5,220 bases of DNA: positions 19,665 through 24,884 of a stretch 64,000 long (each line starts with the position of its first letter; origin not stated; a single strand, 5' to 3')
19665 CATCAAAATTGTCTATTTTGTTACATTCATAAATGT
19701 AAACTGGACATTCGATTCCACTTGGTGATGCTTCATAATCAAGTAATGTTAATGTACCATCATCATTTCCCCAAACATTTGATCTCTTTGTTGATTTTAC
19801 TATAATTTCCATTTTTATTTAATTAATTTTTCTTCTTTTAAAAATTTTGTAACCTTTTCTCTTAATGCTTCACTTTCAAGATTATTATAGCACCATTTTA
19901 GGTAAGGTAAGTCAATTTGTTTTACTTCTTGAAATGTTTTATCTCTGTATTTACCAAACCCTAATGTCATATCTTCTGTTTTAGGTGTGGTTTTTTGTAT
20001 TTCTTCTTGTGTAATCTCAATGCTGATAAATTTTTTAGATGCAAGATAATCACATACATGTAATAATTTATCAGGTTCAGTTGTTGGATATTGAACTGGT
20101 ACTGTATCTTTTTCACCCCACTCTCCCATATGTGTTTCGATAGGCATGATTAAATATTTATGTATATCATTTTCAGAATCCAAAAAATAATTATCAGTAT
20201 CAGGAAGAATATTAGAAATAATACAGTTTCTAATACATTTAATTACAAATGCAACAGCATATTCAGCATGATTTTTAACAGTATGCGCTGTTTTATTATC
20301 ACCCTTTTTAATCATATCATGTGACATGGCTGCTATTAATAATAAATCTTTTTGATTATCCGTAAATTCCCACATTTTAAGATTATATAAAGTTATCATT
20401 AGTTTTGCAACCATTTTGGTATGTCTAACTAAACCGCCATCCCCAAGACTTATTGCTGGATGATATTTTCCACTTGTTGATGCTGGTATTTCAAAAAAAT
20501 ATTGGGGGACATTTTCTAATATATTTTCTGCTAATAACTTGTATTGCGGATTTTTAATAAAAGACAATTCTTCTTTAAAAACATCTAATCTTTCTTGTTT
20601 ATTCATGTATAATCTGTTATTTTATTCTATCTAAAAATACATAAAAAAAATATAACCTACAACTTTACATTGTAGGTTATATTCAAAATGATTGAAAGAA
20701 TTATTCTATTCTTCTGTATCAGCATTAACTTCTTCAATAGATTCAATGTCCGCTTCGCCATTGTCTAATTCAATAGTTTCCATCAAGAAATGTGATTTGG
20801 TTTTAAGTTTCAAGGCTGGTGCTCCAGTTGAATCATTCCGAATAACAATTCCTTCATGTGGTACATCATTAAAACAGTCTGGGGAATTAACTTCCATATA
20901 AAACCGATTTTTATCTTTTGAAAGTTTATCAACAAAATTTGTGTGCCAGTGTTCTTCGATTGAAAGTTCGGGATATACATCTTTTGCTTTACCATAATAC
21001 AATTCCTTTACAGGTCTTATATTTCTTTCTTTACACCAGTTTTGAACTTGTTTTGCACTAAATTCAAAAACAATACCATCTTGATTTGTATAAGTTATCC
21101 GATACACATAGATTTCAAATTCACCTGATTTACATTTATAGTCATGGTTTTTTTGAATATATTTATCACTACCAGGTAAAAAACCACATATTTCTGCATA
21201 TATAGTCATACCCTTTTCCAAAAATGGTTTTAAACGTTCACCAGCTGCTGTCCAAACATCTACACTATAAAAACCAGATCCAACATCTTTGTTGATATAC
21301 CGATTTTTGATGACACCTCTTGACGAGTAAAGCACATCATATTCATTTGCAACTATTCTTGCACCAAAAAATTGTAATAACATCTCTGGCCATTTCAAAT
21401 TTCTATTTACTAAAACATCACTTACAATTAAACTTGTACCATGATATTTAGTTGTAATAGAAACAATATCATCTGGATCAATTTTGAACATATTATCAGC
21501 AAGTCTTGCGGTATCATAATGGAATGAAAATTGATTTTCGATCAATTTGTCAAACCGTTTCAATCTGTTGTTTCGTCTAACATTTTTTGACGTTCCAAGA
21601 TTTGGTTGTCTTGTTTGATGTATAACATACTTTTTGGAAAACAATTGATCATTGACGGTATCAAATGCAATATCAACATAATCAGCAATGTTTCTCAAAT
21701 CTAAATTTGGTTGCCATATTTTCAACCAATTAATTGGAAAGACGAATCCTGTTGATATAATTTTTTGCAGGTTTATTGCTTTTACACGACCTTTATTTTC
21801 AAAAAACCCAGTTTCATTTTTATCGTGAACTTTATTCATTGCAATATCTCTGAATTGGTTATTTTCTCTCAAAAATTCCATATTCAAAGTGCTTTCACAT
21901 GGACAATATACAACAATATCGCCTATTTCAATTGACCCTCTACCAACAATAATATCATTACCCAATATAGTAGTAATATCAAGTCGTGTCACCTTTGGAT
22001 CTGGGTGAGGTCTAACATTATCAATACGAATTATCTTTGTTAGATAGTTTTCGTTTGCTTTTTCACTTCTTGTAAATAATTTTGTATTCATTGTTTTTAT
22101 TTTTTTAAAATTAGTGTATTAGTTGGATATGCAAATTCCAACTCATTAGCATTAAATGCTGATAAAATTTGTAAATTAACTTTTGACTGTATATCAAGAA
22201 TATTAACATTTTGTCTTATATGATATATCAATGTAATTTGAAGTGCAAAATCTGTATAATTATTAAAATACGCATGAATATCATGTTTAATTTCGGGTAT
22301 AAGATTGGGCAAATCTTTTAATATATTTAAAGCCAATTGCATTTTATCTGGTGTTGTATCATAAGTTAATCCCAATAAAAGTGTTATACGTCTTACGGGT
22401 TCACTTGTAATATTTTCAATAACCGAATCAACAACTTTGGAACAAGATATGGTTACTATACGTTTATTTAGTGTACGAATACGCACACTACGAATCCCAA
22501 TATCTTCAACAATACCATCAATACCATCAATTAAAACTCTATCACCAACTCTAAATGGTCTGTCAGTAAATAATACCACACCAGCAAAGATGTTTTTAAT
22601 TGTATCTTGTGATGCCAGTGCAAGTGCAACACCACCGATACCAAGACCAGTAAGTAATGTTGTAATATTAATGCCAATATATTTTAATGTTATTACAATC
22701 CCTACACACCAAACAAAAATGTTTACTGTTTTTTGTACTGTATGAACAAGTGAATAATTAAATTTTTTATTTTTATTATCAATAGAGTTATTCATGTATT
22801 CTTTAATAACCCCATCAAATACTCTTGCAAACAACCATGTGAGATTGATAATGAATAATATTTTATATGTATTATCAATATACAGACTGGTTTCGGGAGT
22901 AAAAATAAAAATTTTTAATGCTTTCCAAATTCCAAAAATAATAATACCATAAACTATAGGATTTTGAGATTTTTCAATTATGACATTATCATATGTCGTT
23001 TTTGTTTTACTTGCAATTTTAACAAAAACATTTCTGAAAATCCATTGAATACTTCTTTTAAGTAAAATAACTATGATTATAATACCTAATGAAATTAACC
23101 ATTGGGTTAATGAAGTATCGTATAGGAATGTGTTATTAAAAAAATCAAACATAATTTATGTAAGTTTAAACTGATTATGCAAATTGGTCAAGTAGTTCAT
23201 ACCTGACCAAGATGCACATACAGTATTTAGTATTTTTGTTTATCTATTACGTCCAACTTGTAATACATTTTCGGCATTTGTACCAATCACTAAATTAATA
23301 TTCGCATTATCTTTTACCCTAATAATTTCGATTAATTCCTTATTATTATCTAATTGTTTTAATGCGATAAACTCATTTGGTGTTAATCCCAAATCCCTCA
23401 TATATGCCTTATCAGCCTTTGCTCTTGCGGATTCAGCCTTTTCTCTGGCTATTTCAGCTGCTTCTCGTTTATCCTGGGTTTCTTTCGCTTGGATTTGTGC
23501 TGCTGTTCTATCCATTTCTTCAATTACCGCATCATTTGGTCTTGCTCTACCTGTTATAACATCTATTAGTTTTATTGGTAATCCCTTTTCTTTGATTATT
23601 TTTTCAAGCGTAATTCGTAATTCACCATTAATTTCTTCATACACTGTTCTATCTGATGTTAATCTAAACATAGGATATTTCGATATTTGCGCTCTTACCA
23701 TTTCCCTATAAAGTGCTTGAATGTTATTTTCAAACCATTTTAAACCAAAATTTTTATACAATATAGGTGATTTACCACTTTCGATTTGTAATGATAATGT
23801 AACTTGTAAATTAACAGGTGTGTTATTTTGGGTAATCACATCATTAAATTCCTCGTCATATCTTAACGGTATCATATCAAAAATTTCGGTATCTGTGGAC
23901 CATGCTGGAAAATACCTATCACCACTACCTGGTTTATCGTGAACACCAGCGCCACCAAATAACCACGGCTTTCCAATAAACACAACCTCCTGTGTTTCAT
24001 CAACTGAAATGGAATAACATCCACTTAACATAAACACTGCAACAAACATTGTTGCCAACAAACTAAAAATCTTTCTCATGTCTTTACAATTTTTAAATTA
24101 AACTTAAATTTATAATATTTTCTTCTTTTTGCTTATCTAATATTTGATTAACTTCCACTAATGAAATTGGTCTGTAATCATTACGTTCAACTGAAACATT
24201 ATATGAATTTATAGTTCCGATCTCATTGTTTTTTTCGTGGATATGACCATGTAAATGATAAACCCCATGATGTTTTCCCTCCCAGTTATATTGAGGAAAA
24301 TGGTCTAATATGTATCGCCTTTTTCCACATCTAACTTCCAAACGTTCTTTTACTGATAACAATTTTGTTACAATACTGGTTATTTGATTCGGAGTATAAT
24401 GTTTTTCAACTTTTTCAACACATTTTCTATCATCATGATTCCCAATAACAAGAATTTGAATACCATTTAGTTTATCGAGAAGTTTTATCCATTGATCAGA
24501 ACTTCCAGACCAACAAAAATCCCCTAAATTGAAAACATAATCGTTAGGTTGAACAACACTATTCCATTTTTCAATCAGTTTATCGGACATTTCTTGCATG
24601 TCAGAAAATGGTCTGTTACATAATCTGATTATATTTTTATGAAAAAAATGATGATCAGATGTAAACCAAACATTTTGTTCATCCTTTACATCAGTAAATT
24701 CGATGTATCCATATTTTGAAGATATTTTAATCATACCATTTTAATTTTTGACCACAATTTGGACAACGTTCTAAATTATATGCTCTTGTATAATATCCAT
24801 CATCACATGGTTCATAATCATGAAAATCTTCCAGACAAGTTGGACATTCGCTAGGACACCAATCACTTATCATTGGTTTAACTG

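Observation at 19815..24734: RNA-repair-like gene set: DraRnl-type RNA ligase, HD phosphohydrolase, metallophosphoesterase, plus a distant RlaP-like NTase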

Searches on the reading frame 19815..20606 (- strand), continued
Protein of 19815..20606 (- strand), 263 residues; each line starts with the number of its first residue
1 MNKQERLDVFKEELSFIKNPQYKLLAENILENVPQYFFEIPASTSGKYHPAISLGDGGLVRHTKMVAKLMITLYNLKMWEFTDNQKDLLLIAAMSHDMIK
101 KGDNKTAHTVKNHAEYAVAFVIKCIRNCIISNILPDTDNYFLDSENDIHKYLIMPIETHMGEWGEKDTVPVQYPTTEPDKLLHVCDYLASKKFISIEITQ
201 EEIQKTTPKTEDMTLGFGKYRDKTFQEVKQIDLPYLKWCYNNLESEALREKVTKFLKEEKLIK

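Call 50: predict_structure(alignment_id=A2)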
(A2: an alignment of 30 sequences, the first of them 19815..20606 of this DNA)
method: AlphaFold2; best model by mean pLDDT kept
length: 263 residues; sequences in the alignment: 30
mean_pLDDT: 91.0   pTM: 0.87
mean pLDDT of the five models: 91.0, 90.7, 90.3, 88.5, 88.3
residues with pLDDT >= 90: 167; 70-90: 94; 50-70: 2; < 50: 0
segments of 3 or more residues with pLDDT < 50: none
pLDDT, mean of each block of 10 residues (from residue 1): 95 97 98 93 83 90 96 89 97 96 77 92 94 82 86 96 80 92 96 85 88 88 94 96 89 95 94
secondary structure, 60 per line:
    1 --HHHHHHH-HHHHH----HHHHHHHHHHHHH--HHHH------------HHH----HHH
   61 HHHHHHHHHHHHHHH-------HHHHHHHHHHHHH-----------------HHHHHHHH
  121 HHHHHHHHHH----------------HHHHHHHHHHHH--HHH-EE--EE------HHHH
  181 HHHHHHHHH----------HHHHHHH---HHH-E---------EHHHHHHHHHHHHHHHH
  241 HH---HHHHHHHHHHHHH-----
elements in order: H3-9 H11-15 H20-32 H35-38 H58-75 H83-95 H113-130 H147-158 H177-189 H200-206 H225-242 H246-258

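Call 53: fold_search(model_id=the predicted structure, library=pdb)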
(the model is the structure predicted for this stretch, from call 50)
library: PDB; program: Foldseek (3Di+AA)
matches with E <= 10: 284; with E <= 0.001: 1
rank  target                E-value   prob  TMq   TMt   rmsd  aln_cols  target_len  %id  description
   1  9h3f_A                7.9e-04  1.00  0.50  0.61   4.3       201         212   22  Cryo-EM structure of YhaM (released 2025-08-06)
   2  8gb2_B                2.8e-02  0.97  0.32  0.21   7.9       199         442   16  Crystal structure of Apo-SAMHD1 (released 2023-06-07)
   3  8gb1_B                6.3e-02  0.93  0.32  0.21   8.3       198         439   18  Crystal structure of SAMHD1 dimer bound to deoxyguanosine linked inhibitor (released 2023-06-07)
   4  8d9j_C                6.3e-02  0.91  0.30  0.20   8.8       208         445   17  SAMHD1-DNA complex (released 2023-07-05)
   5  8qxo_B                6.3e-02  0.77  0.31  0.20  18.3       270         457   14  Cryo-EM structure of tetrameric human SAMHD1 State V - Depleted relaxed (released 2024-05-15)
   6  4q7h_D                6.6e-02  0.75  0.27  0.19   8.8       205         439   17  Crystal structure of SAMHD1 catalytic core with GTP (released 2015-05-27)
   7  6u6y_B                6.9e-02  0.72  0.26  0.18   9.0       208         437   18  Human SAMHD1 bound to ribo(CGCCU)-oligonucleotide (released 2020-09-02)
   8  8d9j_B                7.6e-02  0.89  0.31  0.21   8.1       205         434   17  SAMHD1-DNA complex (released 2023-07-05)
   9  8qxm_A                7.9e-02  0.96  0.34  0.23   8.9       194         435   16  Cryo-EM structure of tetrameric human SAMHD1 State III - Relaxed (released 2024-05-15)
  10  8qxj_A                7.9e-02  0.80  0.32  0.20  17.4       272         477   15  Cryo-EM structure of tetrameric human SAMHD1 with dApNHpp (released 2024-05-15)
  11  9ec2_D                8.3e-02  0.85  0.30  0.20   8.6       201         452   17  Crystal structure of SAMHD1 dimer bound to an inhibitor obtained from high-throughput chemical tethering to the guanin (released 2025-03-12)
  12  5ao4_B                9.6e-02  0.85  0.29  0.20   8.4       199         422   18  Crystal structure of in vitro phosphorylated human SAMHD1 (amino acid residues 115-626) bound to GTP (released 2015-10-14)
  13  8d9j_D                1.1e-01  0.89  0.31  0.20   8.2       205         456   18  SAMHD1-DNA complex (released 2023-07-05)
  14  8qxk_A                1.1e-01  0.75  0.33  0.21  17.6       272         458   14  Cryo-EM structure of tetrameric human SAMHD1 State I - Tense (released 2024-05-15)
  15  8qxo_A                1.1e-01  0.93  0.33  0.23   8.2       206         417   16  Cryo-EM structure of tetrameric human SAMHD1 State V - Depleted relaxed (released 2024-05-15)
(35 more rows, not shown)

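Call 62: search_protein_families(library=ncbifam, proteins=[window:19815-20606:-], max_evalue=0.01)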
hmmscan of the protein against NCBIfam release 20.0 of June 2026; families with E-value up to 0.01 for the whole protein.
window:19815-20606:- (263 aa): 3 families
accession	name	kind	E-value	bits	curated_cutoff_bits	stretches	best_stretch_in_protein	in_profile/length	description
NF005937.0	PRK07983.1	equivalog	2.3e-07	30.2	202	1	199-258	157-219/220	exodeoxyribonuclease X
TIGR02578.2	cas_TM1811_Csm1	equivalog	5.3e-05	22.1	170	1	5-80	140-209/753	type III-A CRISPR-associated protein Cas10/Csm1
TIGR00277.1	HDIG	domain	0.00057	19.7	27.6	1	58-127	4-71/84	HDIG domain-containing metalloprotein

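Call 83: get_annotated_region(hit=H65, flank=7000)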
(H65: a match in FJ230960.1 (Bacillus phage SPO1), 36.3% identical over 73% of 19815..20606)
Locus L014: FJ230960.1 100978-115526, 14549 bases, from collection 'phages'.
description: Bacillus phage SPO1, complete genome.
organism: Bacillus phage SPO1 (NCBI taxid 2884427)
taxonomy: Viruses; Duplodnaviria; Heunggongvirae; Uroviricota; Caudoviricetes; Herelleviridae; Spounavirinae; Okubovirus; Okubovirus SPO1
host: Bacillus subtilis; source: soil; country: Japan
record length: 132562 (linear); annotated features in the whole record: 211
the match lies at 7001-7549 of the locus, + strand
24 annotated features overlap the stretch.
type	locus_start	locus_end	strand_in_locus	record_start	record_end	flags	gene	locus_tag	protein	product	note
CDS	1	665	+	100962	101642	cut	30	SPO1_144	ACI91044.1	gp30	DNA replication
CDS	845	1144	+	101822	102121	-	tf1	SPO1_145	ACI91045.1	TF1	transcription factor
CDS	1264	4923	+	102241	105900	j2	31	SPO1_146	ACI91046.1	gp31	contains intron; DNA polymerase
CDS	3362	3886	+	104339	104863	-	31.2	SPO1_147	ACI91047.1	gp31.2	putative homing endonuclease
CDS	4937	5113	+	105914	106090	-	32.1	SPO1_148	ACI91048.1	gp32.1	-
CDS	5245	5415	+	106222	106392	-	32.2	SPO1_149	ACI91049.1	gp32.2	-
CDS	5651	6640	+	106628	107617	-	32.4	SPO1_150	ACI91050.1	gp32.4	-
CDS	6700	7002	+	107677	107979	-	32.5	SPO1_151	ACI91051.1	gp32.5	-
CDS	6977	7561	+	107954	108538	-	32.6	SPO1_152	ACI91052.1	gp32.6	-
CDS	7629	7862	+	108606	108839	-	32.7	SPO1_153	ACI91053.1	gp32.7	-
CDS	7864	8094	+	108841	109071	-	32.8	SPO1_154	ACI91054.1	gp32.8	-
CDS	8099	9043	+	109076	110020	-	32.85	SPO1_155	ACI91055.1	gp32.85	putative exonuclease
CDS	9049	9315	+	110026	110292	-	32.9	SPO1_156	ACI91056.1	gp32.9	-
CDS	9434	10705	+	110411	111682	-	32.95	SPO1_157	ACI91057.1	gp32.95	putative ATP-dependent DNA ligase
CDS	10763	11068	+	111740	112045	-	33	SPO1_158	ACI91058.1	gp33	sigma factor accessory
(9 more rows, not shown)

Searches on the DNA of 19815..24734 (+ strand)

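Call 11: search_dna_similar(query=window:19815-24734:+, collection=phages, mode=distant, max_rows=20)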
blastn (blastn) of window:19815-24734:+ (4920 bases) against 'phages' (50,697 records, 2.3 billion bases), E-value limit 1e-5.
Records with a match: 16; places in all: 16; records where one place covers at least 80% of the query: 0.
Best place of each record, by identity: 60-80% 16.
By first word of the organism name: Prevotella 15; Bacteriophage 1.
By host as written in the record: Prevotella sp. 15; - 1.
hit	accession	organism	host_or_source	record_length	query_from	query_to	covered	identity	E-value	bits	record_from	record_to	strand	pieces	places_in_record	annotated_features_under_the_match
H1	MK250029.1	Prevotella phage Lak-C1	Prevotella sp.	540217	1027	1305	6%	67.4%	3e-15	92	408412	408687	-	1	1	record has no annotation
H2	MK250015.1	Prevotella phage Lak-A1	Prevotella sp.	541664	1027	1305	6%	67.0%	4e-14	88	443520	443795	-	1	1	record has no annotation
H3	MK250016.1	Prevotella phage Lak-A1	Prevotella sp.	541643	1027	1305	6%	67.0%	4e-14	88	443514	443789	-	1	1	record has no annotation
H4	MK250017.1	Prevotella phage Lak-A1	Prevotella sp.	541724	1027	1305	6%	67.0%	4e-14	88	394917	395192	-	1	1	record has no annotation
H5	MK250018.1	Prevotella phage Lak-A1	Prevotella sp.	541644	1027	1305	6%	67.0%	4e-14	88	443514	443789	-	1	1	record has no annotation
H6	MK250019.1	Prevotella phage Lak-A2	Prevotella sp.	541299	1027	1305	6%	67.0%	4e-14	88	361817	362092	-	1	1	record has no annotation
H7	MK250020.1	Prevotella phage Lak-B1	Prevotella sp.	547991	1027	1290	5%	70.4%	4e-21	112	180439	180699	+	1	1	record has no annotation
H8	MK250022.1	Prevotella phage Lak-B3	Prevotella sp.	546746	1027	1290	5%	70.4%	4e-21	112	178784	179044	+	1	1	record has no annotation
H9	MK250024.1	Prevotella phage Lak-B5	Prevotella sp.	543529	1027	1290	5%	70.4%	4e-21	112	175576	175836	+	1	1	record has no annotation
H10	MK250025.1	Prevotella phage Lak-B6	Prevotella sp.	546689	1027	1290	5%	70.4%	4e-21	112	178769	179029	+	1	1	record has no annotation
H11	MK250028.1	Prevotella phage Lak-B9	Prevotella sp.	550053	1027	1290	5%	70.4%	4e-21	112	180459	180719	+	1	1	record has no annotation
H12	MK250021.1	Prevotella phage Lak-B2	Prevotella sp.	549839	1027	1290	5%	69.7%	2e-18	103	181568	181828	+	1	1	record has no annotation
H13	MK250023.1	Prevotella phage Lak-B4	Prevotella sp.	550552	1027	1290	5%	69.7%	2e-18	103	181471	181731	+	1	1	record has no annotation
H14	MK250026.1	Prevotella phage Lak-B7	Prevotella sp.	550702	1027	1290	5%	69.7%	2e-18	103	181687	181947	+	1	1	record has no annotation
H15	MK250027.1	Prevotella phage Lak-B8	Prevotella sp.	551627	1027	1290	5%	69.7%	2e-18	103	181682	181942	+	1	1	record has no annotation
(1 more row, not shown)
